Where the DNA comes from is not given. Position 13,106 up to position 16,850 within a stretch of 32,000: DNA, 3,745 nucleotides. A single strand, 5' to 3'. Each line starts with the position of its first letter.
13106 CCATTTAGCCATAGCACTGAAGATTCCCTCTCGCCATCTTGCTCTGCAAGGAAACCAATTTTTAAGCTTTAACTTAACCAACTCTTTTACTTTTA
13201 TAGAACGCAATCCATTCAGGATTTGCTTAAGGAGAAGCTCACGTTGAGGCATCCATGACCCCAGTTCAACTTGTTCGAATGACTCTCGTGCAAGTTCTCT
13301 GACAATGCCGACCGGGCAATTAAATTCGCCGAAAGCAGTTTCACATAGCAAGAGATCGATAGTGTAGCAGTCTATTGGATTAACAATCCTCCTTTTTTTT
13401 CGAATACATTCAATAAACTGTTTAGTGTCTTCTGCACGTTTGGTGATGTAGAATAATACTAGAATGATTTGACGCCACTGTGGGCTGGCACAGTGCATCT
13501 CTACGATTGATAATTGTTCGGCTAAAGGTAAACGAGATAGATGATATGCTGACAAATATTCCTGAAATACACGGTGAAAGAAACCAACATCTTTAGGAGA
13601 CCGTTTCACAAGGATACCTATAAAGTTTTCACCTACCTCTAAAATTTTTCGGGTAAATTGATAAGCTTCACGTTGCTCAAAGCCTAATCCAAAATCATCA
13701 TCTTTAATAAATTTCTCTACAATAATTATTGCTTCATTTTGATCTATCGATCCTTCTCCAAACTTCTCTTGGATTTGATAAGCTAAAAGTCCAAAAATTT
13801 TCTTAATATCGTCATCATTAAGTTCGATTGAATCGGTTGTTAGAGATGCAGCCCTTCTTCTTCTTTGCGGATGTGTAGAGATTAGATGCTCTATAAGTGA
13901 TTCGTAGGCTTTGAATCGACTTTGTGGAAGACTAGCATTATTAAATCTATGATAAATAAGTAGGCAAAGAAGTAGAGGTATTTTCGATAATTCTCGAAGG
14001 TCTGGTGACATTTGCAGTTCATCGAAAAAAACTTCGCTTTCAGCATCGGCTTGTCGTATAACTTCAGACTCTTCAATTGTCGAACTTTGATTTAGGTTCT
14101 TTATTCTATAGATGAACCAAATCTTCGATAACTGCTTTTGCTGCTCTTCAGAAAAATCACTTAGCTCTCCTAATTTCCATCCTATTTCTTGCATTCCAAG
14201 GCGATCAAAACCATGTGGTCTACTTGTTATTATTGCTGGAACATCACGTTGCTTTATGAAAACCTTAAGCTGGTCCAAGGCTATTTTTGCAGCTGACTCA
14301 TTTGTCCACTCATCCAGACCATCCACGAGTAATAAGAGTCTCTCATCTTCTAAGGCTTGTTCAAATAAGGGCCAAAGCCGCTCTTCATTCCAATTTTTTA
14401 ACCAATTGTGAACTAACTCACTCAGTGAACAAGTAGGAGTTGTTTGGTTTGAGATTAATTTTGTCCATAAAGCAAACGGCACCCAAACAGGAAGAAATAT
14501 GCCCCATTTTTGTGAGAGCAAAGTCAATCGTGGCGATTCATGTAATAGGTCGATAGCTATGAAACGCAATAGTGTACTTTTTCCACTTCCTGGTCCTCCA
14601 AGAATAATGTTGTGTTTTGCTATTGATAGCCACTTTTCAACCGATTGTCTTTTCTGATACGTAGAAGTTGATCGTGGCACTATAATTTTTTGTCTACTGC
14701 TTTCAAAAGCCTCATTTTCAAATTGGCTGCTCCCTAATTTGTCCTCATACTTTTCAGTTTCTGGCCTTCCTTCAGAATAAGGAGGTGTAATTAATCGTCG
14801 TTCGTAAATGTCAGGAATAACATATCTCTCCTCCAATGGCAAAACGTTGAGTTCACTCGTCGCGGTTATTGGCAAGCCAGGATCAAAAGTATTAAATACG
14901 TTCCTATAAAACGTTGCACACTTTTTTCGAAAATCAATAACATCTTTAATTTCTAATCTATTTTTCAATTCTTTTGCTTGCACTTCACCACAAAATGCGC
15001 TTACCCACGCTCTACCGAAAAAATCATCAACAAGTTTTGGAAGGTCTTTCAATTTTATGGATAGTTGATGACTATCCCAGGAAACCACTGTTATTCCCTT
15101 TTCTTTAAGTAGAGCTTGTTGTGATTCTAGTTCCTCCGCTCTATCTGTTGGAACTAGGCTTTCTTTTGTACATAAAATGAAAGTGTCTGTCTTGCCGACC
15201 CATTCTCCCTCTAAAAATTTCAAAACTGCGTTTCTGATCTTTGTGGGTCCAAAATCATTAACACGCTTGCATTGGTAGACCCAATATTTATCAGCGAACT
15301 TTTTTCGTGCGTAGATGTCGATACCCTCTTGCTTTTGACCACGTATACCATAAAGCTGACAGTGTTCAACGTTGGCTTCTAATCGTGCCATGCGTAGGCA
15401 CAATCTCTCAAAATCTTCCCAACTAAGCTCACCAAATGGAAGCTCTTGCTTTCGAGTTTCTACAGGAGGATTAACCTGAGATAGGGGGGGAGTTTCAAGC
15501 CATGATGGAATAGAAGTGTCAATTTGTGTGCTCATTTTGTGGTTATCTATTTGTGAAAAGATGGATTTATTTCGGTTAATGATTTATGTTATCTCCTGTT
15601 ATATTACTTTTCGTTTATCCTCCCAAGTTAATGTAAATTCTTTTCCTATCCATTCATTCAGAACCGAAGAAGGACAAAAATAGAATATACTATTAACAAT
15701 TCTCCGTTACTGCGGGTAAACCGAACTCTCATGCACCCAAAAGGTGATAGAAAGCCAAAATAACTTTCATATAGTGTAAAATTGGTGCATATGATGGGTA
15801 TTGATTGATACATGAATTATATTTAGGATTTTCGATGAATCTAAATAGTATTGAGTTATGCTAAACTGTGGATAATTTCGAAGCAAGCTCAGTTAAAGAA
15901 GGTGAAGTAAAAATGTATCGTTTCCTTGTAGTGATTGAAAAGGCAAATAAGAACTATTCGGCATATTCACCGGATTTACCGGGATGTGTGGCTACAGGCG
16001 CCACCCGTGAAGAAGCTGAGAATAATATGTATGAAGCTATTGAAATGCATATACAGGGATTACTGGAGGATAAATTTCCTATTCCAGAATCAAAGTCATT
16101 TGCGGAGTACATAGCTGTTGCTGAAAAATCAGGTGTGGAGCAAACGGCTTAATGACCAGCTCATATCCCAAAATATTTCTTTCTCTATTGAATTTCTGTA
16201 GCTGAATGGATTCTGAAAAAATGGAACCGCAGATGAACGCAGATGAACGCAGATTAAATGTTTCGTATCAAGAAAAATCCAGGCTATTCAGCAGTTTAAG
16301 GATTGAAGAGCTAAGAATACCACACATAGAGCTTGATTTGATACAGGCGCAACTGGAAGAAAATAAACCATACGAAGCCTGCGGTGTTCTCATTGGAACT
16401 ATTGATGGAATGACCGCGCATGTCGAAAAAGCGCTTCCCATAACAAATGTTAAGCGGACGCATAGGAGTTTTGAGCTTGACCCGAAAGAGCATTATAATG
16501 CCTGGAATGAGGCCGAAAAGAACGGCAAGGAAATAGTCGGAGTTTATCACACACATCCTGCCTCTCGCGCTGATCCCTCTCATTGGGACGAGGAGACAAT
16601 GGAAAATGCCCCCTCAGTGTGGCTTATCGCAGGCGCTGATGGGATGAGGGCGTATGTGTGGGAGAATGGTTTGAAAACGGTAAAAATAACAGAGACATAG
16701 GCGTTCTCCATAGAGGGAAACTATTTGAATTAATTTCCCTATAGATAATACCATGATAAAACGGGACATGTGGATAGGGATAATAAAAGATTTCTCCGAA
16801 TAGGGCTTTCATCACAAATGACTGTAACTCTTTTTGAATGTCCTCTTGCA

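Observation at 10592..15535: Giant Mrr-like nuclease / NACHT / HEAT-repeat protein: candidate single-gene NLR-type immune sensor in a methane-cycling archaeon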

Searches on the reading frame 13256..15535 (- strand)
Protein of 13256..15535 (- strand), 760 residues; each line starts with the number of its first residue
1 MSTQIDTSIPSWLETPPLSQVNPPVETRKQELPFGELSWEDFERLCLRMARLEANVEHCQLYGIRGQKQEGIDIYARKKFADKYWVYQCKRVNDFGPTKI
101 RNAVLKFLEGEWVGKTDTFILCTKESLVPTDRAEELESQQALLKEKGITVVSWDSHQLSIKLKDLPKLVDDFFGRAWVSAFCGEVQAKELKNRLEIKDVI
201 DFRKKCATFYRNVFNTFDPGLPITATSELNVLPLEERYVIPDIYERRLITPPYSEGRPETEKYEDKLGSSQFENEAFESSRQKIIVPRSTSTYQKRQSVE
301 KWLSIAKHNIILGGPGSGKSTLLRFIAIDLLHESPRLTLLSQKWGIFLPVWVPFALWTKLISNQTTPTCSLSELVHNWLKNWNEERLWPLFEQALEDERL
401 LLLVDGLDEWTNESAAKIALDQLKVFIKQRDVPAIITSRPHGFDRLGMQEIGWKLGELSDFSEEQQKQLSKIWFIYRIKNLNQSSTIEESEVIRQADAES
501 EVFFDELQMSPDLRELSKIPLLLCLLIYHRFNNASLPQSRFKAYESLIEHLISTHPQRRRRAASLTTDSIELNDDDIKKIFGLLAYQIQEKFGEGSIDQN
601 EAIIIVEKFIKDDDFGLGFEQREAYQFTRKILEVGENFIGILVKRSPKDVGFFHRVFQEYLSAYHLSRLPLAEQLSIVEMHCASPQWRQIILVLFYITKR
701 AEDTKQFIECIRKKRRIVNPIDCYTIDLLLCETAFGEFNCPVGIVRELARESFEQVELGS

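Call 40: find_related_loci(query=A1, collection=genome_contigs, flank=10000)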
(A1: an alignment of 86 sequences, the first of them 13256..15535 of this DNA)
Query A1 (760 aa) in genome_contigs; peptide patterns used: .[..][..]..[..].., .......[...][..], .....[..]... (x = any residue, [..] = any of these).
429 stretches matched a pattern; 308 encode a relative of the query (tblastn E <= 1e-3); the best 80 are kept; 80 distinct loci.
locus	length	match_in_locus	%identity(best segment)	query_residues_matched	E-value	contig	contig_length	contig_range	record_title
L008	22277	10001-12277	67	2-760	0e+0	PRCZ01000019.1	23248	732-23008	ANME-1 cluster archaeon AG-394-G06 NODE_19_length_23248_cov_430.026, whole genome shotgun sequence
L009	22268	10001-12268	55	1-757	0e+0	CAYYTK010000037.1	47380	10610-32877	MAG TPA_asm: uncultured Anaerolineales bacterium isolate binchicken_co66_292 genome assembly, contig: NODE_1358_length_4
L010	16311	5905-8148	56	3-757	0e+0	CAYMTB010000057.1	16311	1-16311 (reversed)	MAG TPA_asm: uncultured Syntrophorhabdaceae bacterium isolate SRP142039_co1_93 genome assembly, contig: NODE_2737_length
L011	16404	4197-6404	57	11-759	0e+0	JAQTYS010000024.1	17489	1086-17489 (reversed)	MAG: Methanothrix sp. isolate STC_42 NODE_6920_length_17489_cov_5.262585_Sandtown_C, whole genome shotgun sequence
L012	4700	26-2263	52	10-760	0e+0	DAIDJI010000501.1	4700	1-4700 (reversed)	MAG TPA_asm: Planctomycetales bacterium isolate clean381 NODE_501_length_4700_cov_4.078304, whole genome shotgun sequenc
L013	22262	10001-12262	49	3-760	0e+0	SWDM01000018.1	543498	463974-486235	MAG: Nitrospira sp. isolate RSF3 Nitrospira_sp_RSF3_18, whole genome shotgun sequence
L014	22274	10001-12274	50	2-760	0e+0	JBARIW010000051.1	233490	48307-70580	MAG: Pyrinomonadaceae bacterium isolate MFD06482_ilm_asm_bin2 k127_273570, whole genome shotgun sequence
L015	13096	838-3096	47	9-759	0e+0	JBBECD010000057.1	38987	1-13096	MAG: Planctomycetaceae bacterium isolate LejiaF_58_20 Lejia_F_1508_length_38987_cov_12, whole genome shotgun sequence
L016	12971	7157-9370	46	7-757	0e+0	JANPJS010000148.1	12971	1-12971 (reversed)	MAG: Abditibacteriaceae bacterium isolate VAR_61_metabat_366 VAR_61_k141_3287763, whole genome shotgun sequence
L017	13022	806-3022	43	7-749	0e+0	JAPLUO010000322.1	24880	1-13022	MAG: candidate division WOR-3 bacterium isolate LacPavin_0920_WC90_MAG_62_12 LacPavin_0920_WC90_scaffold_1848815, whole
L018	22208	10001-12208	43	7-760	0e+0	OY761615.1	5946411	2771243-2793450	MAG: Ignavibacteriaceae bacterium isolate 0c874fb2-9291-49ee-bde1-826c4484edf3 genome assembly, chromosome: 1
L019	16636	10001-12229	43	9-757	0e+0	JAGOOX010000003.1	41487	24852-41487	MAG: Candidatus Paceibacterota bacterium isolate Gw_Eff_bin_200 Gw_Eff_1556_length_41487_cov_4.728167, whole genome shot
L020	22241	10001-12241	42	3-757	0e+0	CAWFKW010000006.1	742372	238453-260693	MAG: uncultured Ignavibacteria bacterium isolate MFD06435.bin.1.139 genome assembly, contig: contig_57626, whole genome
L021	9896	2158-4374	41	9-757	0e+0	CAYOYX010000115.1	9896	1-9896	MAG TPA_asm: uncultured Terracidiphilus sp. isolate binchicken_co3_578 genome assembly, contig: NODE_22411_length_9896_c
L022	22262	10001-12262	41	2-760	0e+0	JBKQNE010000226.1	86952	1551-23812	MAG: Candidatus Binataceae bacterium isolate LASAr3G3H3I__bin_44 LASAr3G3H3I_000000261003, whole genome shotgun sequence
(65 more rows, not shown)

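Call 41: predict_structure(alignment_id=A1)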
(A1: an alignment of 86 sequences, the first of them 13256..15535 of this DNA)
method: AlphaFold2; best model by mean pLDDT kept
length: 760 residues; sequences in the alignment: 86
mean_pLDDT: 85.0   pTM: 0.83
mean pLDDT of the five models: 85.0, 84.4, 84.4, 84.0, 82.5
residues with pLDDT >= 90: 453; 70-90: 208; 50-70: 43; < 50: 56
segments of 3 or more residues with pLDDT < 50: 1-6, 226-229, 252-290, 562-566
pLDDT, mean of each block of 10 residues (from residue 1): 51 94 73 90 95 92 78 91 93 90 90 92 92 94 94 93 95 94 92 93 96 83 56 87 76 40 26 25 34 82 94 88 96 94 96 91 80 95 94 96 89 86 93 92 74 89 94 90 78 93 92 91 90 84 89 69 50 86 95 86 93 86 87 77 77 92 95 96 94 94 95 94 93 89 94 85
secondary structure, 60 per line:
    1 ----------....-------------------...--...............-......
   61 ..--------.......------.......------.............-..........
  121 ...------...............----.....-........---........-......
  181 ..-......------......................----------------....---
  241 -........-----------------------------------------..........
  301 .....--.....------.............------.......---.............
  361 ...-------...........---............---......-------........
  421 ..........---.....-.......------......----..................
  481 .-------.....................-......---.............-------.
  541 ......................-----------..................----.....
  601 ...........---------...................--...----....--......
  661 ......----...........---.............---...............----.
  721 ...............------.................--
elements in order (helices of 4 or more, strands of 3 or more residues): H11-14 H39-53 E55-62 E71-77 E84-90 H97-109 H111-115 E116-123 H130-144 E149-153 H155-162 H166-173 H175-182 H184-189 H196-217 H234-237 E242-249 E291-298 H299-305 E308-312 H319-331 H338-344 E348-353 H354-363 H371-381 H385-396 E400-405 H413-430 E434-438 H440-446 E453-458 H463-481 H489-509 H511-516 H520-532 H540-562 H574-591 E596-598 H599-611 H621-639 E642-644 E649-652 H655-666 H671-681 H685-697 H701-715 H720-735 H742-758

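Call 44: fold_search(model_id=the predicted structure, library=pdb)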
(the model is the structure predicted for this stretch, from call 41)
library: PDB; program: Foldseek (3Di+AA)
matches with E <= 10: 1123; with E <= 0.001: 94
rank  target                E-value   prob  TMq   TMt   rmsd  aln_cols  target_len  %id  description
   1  4kxf_F                4.4e-12  1.00  0.34  0.29  11.3       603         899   15  Crystal structure of NLRC4 reveals its autoinhibition mechanism (released 2013-07-24)
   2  4kxf_K                5.1e-12  1.00  0.33  0.29  11.6       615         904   15  Crystal structure of NLRC4 reveals its autoinhibition mechanism (released 2013-07-24)
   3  4kxf_N                1.1e-11  1.00  0.34  0.30  12.3       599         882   15  Crystal structure of NLRC4 reveals its autoinhibition mechanism (released 2013-07-24)
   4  8fvu_B                1.8e-11  1.00  0.36  0.31  10.6       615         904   14  Cryo-EM structure of human Needle/NAIP/NLRC4 (R288A) (released 2024-01-03)
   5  4kxf_L                2.2e-10  1.00  0.32  0.28  11.7       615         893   15  Crystal structure of NLRC4 reveals its autoinhibition mechanism (released 2013-07-24)
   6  9gu4                  4.8e-10  1.00  0.30  0.44  11.7       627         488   13  Crystal structure of NLRP3 in complex with inhibitor NP3-253 (released 2024-12-11)
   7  8fw2_A                7.0e-10  1.00  0.37  0.32   9.8       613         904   14  Cryo-EM structure of full-length human NLRC4 inflammasome with C11 symmetry (released 2024-01-03)
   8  7alv                  9.2e-10  1.00  0.30  0.44  12.5       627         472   12  Crystal Structure of NLRP3 NACHT domain in complex with a potent inhibitor (released 2021-10-20)
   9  8ri2                  1.4e-09  1.00  0.30  0.44  11.3       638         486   14  Crystal structure of NLRP3 in complex with inhibitor NP3-562 (released 2024-01-17)
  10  9hg4                  1.4e-09  1.00  0.26  0.39  11.4       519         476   14  NACHT domain of NLRP3 in complex with DFV890 (released 2025-03-19)
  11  9dh3_A                2.1e-09  1.00  0.30  0.21  19.9       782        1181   13  Cryo-EM structure of NLRP3 complex with Compound C (released 2024-12-25)
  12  5irm_C                2.6e-09  1.00  0.33  0.32   9.9       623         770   14  Crystal structure of rabbit NOD2 in an ADP-bound state (Crystal form2) (released 2016-06-29)
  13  9ln6_A                3.1e-09  1.00  0.27  0.23  12.0       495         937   14  Structure of human NLRP14-UHRF1 complex (released 2026-03-18)
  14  9lq2_A                4.5e-09  1.00  0.30  0.25   9.0       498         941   15  Structure of human dimeric NLRP7-TCL1A complex (released 2025-12-10)
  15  9lq4_A                4.7e-09  1.00  0.30  0.27   9.0       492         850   16  Structure of the human monomeric NLRP7-TCL1A complex (released 2025-12-10)
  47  8dgf_A                1.1e-06  1.00  0.28  0.16  15.0       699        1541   11  Avs4 bound to phage PhiV-1 portal (released 2022-08-03)
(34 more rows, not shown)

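Call 54: find_related_loci(query=A1, collection=viral_contigs, flank=8000)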
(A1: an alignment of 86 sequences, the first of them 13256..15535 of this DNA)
Query A1 (760 aa) in viral_contigs; peptide patterns used: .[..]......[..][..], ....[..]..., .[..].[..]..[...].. (x = any residue, [..] = any of these).
41 stretches matched a pattern; 7 encode a relative of the query (tblastn E <= 1e-3); 7 distinct loci.
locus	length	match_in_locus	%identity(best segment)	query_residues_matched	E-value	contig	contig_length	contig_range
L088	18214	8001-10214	34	7-757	8e-136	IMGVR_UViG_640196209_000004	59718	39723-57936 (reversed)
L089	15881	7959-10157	33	7-756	4e-115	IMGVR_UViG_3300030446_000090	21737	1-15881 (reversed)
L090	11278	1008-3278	29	1-757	8e-101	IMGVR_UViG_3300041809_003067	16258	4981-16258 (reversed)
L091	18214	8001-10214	34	7-757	8e-136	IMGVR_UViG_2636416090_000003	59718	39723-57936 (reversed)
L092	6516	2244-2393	39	38-91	2e-5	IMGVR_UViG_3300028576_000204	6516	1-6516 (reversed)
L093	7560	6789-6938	39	38-91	2e-5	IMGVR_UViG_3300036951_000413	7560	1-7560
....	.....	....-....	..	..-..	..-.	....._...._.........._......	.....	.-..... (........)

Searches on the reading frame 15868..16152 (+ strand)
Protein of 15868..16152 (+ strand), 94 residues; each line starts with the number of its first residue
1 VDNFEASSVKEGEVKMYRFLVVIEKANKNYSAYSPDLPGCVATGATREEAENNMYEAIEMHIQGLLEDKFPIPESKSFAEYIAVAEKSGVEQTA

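Call 9: search_protein_families(library=pfam, proteins=[window:15868-16152:+], max_evalue=0.01)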
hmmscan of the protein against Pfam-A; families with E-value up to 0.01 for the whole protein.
window:15868-16152:+ (94 aa): 2 families
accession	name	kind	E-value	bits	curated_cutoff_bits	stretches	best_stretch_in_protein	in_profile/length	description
PF15919.11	HicB_lk_antitox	-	1.3e-12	48.4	27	1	20-87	2-70/123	HicB_like antitoxin of bacterial toxin-antitoxin system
PF21748.3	UPF0150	-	2.2e-06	27.9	27.3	1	27-73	18-64/64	UPF0150-like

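Call 83: search_protein_families(library=padloc, proteins=[window:15868-16152:+], max_evalue=0.01)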
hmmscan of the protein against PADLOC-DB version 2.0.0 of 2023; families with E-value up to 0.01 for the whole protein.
window:15868-16152:+ (94 aa): 0 families

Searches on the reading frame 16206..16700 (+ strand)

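Call 9: search_protein_families(library=pfam, proteins=[window:16206-16700:+], max_evalue=0.01)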
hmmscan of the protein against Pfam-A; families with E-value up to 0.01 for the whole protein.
window:16206-16700:+ (164 aa): 2 families
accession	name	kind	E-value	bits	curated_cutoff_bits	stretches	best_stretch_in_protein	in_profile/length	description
PF14464.11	Prok-JAB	-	3.5e-18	66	25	1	44-150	6-111/114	Prokaryotic homologs of the JAB domain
PF01398.27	JAB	-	2.6e-06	27.7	22.5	1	52-133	24-109/117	JAB1/Mov34/MPN/PAD-1 ubiquitin protease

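Call 83: search_protein_families(library=padloc, proteins=[window:16206-16700:+], max_evalue=0.01)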
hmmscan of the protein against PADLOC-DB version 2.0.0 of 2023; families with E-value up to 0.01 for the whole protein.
window:16206-16700:+ (164 aa): 23 families
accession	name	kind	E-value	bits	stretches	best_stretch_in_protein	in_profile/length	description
PDLC00890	JAB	-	3.3e-12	44.2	1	36-134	12-114/157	JAB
PDLC00891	JAB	-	7.4e-12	43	1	52-134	30-113/159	JAB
PDLC00909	JAB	-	1.2e-10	39.3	1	47-162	33-162/168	JAB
PDLC00896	JAB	-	2.5e-10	38.3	1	46-135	23-118/159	JAB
PDLC00902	JAB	-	5.1e-10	37.2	1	49-146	30-139/159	JAB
PDLC00887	JAB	-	3e-09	35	1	49-161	31-154/160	JAB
PDLC00894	JAB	-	8e-09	33.7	1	49-131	30-117/158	JAB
PDLC00901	JAB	-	1.6e-08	32.6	1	43-131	25-119/163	JAB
PDLC00898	JAB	-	4.6e-07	27.6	1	56-134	40-119/162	JAB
PDLC00895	JAB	-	4.7e-06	24.3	1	36-131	11-109/162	JAB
PDLC00908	JAB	-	5.9e-06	24.2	1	55-134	40-124/168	JAB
PDLC00838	E1-E2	-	1.7e-05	21.1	1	47-133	603-699/736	E1-E2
PDLC00889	JAB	-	1.8e-05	22.4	1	37-134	22-122/168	JAB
PDLC00892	JAB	-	5.7e-05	20.8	1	78-133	59-114/174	JAB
PDLC00827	E1-E2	-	6e-05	19.6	1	34-134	563-668/711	E1-E2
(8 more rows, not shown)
